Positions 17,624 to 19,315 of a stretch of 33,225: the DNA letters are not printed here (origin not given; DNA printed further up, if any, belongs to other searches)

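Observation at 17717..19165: Stand-alone 463-aa protein with a wHTH-like segment, five CxxC pairs and two tandem, complementarily degenerate PD-(D/E)xK-like domains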

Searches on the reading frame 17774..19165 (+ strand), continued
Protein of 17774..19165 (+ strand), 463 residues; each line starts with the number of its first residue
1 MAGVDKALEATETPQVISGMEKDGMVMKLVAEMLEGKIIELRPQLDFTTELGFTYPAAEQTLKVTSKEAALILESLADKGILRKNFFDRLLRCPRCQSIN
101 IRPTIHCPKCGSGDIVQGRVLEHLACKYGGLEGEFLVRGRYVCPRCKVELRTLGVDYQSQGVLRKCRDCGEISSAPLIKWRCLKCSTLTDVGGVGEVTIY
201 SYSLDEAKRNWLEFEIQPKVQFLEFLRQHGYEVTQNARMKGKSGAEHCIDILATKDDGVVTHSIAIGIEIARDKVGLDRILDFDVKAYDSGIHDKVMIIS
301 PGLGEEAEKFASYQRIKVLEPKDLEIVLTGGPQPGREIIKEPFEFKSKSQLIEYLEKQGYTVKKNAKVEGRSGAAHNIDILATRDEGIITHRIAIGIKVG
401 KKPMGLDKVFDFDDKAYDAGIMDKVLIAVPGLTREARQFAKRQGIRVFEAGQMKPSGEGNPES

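Call 21: search_protein_families(library=pfam, proteins=[P0122, P0123, P0124, P0130, P0135, P0136, P0138, P0169, P0171, P0181], max_evalue=0.001)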
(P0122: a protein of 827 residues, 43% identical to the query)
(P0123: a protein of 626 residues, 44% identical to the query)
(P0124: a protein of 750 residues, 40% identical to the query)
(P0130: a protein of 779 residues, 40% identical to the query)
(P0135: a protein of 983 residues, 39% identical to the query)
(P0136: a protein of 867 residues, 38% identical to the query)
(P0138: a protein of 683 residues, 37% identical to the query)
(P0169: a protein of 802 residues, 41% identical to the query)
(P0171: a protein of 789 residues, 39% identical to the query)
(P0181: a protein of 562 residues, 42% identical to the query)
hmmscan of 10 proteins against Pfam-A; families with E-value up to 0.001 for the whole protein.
P0122 (827 aa): 4 families
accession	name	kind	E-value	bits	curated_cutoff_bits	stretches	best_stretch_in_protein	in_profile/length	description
PF18551.6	TackOD1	-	4.5e-26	92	32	1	248-423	11-187/188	Thaumarchaeal output domain 1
PF04471.18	Mrr_cat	-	9.3e-17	61.6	21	1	443-549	14-113/115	Restriction endonuclease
PF00072.30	Response_reg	-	4.1e-12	46.7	30.2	1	13-122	1-111/111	Response regulator receiver domain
PF22722.2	NA-iREase1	-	4.9e-08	33.4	27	0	720-820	7-99/106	NACHT-associated inactive Restriction Endonuclease 1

P0123 (626 aa): 4 families
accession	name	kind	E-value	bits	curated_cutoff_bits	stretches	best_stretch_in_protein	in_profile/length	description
PF18551.6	TackOD1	-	2.4e-32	112.4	32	1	175-355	7-188/188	Thaumarchaeal output domain 1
PF00072.30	Response_reg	-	2.4e-12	47.4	30.2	1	23-112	20-110/111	Response regulator receiver domain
PF04471.18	Mrr_cat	-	2e-09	38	21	0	516-616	12-106/115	Restriction endonuclease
PF22722.2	NA-iREase1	-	0.00013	22.3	27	0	517-610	5-90/106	NACHT-associated inactive Restriction Endonuclease 1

P0124 (750 aa): 6 families
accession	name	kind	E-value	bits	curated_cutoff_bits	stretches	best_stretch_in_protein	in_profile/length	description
PF18551.6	TackOD1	-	7.9e-34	117.3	32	1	303-480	9-187/188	Thaumarchaeal output domain 1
PF00072.30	Response_reg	-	6e-16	59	30.2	1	4-113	1-111/111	Response regulator receiver domain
PF04471.18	Mrr_cat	-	2.4e-12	47.4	21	1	639-745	14-114/115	Restriction endonuclease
PF12773.13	DZR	-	7.3e-07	29.7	27.3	1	229-251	1-23/45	Double zinc ribbon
PF13240.11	Zn_Ribbon_1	-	1.6e-05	25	25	1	229-250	2-23/23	zinc-ribbon domain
PF13248.11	Zn_ribbon_3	-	0.00044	20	27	0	227-250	3-26/26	zinc-ribbon domain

P0130 (779 aa): 4 families
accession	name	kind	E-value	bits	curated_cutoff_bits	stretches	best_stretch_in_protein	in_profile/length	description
PF18551.6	TackOD1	-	1.5e-31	109.9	32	1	326-504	8-187/188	Thaumarchaeal output domain 1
PF00072.30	Response_reg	-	6.1e-14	52.6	30.2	1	4-112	1-110/111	Response regulator receiver domain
PF04471.18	Mrr_cat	-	5e-11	43.2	21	1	660-774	7-115/115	Restriction endonuclease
PF03698.18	UPF0180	-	0.00011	22.7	25.4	0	19-87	14-71/77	Uncharacterised protein family (UPF0180)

P0135 (983 aa): 3 families
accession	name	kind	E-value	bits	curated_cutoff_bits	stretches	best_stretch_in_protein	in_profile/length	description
PF18551.6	TackOD1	-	3.1e-31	108.8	32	1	531-699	11-180/188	Thaumarchaeal output domain 1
PF00072.30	Response_reg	-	1e-12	48.6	30.2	1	4-112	1-110/111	Response regulator receiver domain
PF04471.18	Mrr_cat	-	1.3e-06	28.9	21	1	876-977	13-108/115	Restriction endonuclease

P0136 (867 aa): 6 families
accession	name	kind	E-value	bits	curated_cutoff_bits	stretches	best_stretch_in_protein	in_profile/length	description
PF18551.6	TackOD1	-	1.3e-32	113.3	32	1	416-593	9-187/188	Thaumarchaeal output domain 1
PF00072.30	Response_reg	-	2.2e-15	57.2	30.2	1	7-113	4-111/111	Response regulator receiver domain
PF04471.18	Mrr_cat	-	4.7e-07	30.4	21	1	757-867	11-115/115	Restriction endonuclease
PF12773.13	DZR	-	2.8e-06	27.8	27.3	1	302-323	1-22/45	Double zinc ribbon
PF13248.11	Zn_ribbon_3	-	0.0002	21.1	27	1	299-323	2-26/26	zinc-ribbon domain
PF13240.11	Zn_Ribbon_1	-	0.00042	20.5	25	1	301-323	1-23/23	zinc-ribbon domain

P0138 (683 aa): 2 families
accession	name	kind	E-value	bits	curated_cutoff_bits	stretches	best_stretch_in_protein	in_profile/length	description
PF18551.6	TackOD1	-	1.1e-31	110.3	32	1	217-395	9-188/188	Thaumarchaeal output domain 1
PF04471.18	Mrr_cat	-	1.4e-10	41.7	21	1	559-663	15-114/115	Restriction endonuclease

P0169 (802 aa): 5 families
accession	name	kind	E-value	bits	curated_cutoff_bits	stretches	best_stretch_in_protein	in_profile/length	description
PF00437.27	T2SSE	-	1e-125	419.7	24.9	1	413-795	3-370/370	Type II/IV secretion system protein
PF05157.20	MshEN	-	3.8e-17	62.5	23.1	1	300-371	13-85/90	MshEN domain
PF13604.12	AAA_30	-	7e-07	29.6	27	1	542-584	8-50/191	AAA domain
PF04471.18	Mrr_cat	-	9.1e-05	23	21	0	144-239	15-106/115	Restriction endonuclease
PF13401.12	AAA_22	-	0.00077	20.2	27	0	553-592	6-45/130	AAA domain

P0171 (789 aa): 4 families
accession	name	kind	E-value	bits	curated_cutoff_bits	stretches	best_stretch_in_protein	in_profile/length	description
PF00437.27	T2SSE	-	4.7e-122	407.6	24.9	1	401-783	3-370/370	Type II/IV secretion system protein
PF05157.20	MshEN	-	1.5e-15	57.4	23.1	1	297-371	8-83/90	MshEN domain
PF04471.18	Mrr_cat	-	2.8e-06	27.9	21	0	170-265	16-107/115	Restriction endonuclease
PF25199.1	nSTAND_NTPase5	-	0.00077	19.7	34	0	541-590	42-92/145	Novel STAND NTPase 5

P0181 (562 aa): 2 families
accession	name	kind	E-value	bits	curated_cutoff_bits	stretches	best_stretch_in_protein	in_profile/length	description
PF00437.27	T2SSE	-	3.4e-48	164.6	24.9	1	387-561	1-175/370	Type II/IV secretion system protein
PF05157.20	MshEN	-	2e-14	53.7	23.1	1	286-361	10-86/90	MshEN domain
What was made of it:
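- On NA-iREase1 (PF22722): Relative P0122 passes (33.4 bits against 27) and P0123 does not (22.3 bits) (call 21).
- Closest known: NA-iREase1. Same: Relatives P0122 and P0123 hit it (call 21).
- Relatives hit the Pfam 'inactive REase' family NA-iREase1 (call 21).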

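Call 25: find_encoding_contigs(protein=P0060, flank=10000, max_places=2)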
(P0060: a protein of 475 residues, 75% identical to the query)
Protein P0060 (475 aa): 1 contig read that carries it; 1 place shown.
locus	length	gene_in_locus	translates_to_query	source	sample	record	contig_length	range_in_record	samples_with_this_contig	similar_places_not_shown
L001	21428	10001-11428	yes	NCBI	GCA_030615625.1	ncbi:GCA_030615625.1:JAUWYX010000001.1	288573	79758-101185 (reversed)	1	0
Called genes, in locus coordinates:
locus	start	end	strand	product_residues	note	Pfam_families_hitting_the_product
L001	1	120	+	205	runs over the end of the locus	PF01121:CoaE, PF13238:AAA_18 (weak)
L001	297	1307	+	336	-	PF01883:FeS_assembly_P, PF01656:CbiA, PF10609:ParA, PF13614:AAA_31 (weak)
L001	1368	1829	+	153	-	PF01592:NifU_N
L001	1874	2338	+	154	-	PF01980:TrmO_N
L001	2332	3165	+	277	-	PF01925:TauE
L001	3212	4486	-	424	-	-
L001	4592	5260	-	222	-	PF17963:Big_9 (weak), PF00801:PKD (faint)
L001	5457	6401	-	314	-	PF17963:Big_9 (faint), PF18911:PKD_4 (faint), PF00801:PKD (weak), PF13895:Ig_2 (faint), PF05345:He_PIG (faint), PF22352:K319L-like_PKD (faint), PF21027:Sde0182_C (faint)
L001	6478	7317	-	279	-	PF01887:SAM_HAT_N, PF20257:SAM_HAT_C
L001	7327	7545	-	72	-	PF03840:SecG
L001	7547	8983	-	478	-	PF02934:GatB_N, PF02637:GatB_Yqey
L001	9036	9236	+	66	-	-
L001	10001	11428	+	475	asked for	PF18551:TackOD1, PF04471:Mrr_cat (faint)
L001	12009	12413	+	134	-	PF07963:N_methyl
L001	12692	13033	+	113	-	PF21748:UPF0150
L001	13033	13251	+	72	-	PF07927:HicA_toxin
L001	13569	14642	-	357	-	PF13401:AAA_22 (faint), PF13191:AAA_16 (faint), PF25199:nSTAND_NTPase5 (weak), PF00437:T2SSE, PF13555:AAA_29 (faint), PF13604:AAA_30 (weak)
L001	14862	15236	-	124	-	PF05635:23S_rRNA_IVP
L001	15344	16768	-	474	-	PF11104:PilM_2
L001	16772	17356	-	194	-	-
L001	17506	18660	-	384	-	-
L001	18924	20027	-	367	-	-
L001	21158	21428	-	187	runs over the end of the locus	PF07963:N_methyl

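Call 26: find_encoding_contigs(protein=P0089, flank=10000, max_places=2)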
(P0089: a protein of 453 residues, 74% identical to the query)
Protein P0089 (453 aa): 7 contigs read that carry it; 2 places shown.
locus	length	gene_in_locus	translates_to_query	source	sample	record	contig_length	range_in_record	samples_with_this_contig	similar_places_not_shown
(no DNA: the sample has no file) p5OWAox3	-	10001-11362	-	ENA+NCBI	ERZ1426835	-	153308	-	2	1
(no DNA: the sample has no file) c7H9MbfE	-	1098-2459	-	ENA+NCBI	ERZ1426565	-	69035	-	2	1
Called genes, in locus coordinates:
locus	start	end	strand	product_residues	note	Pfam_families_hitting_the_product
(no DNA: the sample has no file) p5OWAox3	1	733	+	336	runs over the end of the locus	PF01883:FeS_assembly_P, PF01656:CbiA, PF10609:ParA, PF13614:AAA_31 (faint)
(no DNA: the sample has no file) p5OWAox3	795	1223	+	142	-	PF01592:NifU_N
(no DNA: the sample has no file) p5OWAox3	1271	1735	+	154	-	PF01980:TrmO_N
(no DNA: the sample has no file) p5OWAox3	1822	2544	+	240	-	PF01925:TauE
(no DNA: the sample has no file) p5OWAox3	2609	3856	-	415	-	-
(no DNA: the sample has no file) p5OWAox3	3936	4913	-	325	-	PF17963:Big_9, PF18911:PKD_4 (faint), PF22352:K319L-like_PKD (weak), PF00801:PKD (weak), PF05345:He_PIG (faint), PF17963:Big_9, PF00801:PKD (weak)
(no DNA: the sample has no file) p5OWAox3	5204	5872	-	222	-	PF17963:Big_9 (weak), PF00801:PKD (weak), PF22352:K319L-like_PKD (faint), PF05345:He_PIG (faint)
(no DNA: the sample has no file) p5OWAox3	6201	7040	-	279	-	PF01887:SAM_HAT_N, PF20257:SAM_HAT_C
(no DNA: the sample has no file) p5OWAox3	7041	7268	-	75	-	PF03840:SecG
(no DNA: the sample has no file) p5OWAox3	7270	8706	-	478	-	PF02934:GatB_N, PF02637:GatB_Yqey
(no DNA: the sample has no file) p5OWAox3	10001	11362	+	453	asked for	PF18551:TackOD1, PF04471:Mrr_cat (faint)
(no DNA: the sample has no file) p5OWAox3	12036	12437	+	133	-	PF07963:N_methyl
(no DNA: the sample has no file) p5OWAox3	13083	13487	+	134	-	-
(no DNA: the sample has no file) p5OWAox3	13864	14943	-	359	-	PF13191:AAA_16 (faint), PF00437:T2SSE, PF25199:nSTAND_NTPase5 (weak), PF13604:AAA_30 (faint), PF13401:AAA_22 (weak)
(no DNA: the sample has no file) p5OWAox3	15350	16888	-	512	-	PF01833:TIG (faint), PF17936:Big_6 (faint)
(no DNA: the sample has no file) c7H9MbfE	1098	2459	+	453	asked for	PF18551:TackOD1, PF04471:Mrr_cat (faint)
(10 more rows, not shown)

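Call 27: find_encoding_contigs(protein=P0094, flank=10000, max_places=2)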
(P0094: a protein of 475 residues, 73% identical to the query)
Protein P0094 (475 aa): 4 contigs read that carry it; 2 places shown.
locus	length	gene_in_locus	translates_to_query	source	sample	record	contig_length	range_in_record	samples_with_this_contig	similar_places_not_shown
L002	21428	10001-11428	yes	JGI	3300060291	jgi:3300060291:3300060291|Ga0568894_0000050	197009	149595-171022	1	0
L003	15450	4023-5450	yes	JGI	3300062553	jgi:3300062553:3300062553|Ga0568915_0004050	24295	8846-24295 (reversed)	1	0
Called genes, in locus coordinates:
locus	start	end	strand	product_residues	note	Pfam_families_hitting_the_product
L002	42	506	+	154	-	PF01980:TrmO_N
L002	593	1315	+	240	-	PF01925:TauE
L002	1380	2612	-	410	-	-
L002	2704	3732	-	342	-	PF00801:PKD (weak), PF17963:Big_9 (weak), PF22352:K319L-like_PKD (faint), PF05345:He_PIG (faint), PF17963:Big_9, PF18911:PKD_4 (weak), PF00801:PKD (weak)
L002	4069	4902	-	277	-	PF23023:Anti-Pycsar_Apyc1 (weak), PF00753:Lactamase_B, PF12706:Lactamase_B_2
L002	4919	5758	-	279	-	PF01887:SAM_HAT_N, PF20257:SAM_HAT_C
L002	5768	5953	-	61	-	PF03840:SecG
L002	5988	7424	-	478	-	PF02934:GatB_N, PF02637:GatB_Yqey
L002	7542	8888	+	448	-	PF03486:HI0933_like (faint), PF07992:Pyr_redox_2, PF13450:NAD_binding_8 (faint), PF00070:Pyr_redox, PF02852:Pyr_redox_dim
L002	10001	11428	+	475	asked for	PF18551:TackOD1, PF04471:Mrr_cat (faint)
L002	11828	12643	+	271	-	PF00753:Lactamase_B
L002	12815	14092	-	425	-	PF12797:Fer4_2 (faint), PF13237:Fer4_10 (faint), PF13746:Fer4_18 (faint), PF12838:Fer4_7, PF13183:Fer4_8, PF13484:Fer4_16, PF13534:Fer4_17, PF02754:CCG, +2 more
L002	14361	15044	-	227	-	PF14512:TM1586_NiRdase (faint), PF00881:Nitroreductase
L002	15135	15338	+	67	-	-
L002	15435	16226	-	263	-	PF00378:ECH_1, PF16113:ECH_2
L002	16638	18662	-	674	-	PF27532:Mb0984_helical, PF27098:Rv0959_3rd, PF13519:VWA_2 (weak)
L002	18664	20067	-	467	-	PF07728:AAA_5 (faint)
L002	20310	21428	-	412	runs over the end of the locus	PF00108:Thiolase_N, PF02803:Thiolase_C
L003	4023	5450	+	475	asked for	PF18551:TackOD1, PF04471:Mrr_cat (faint)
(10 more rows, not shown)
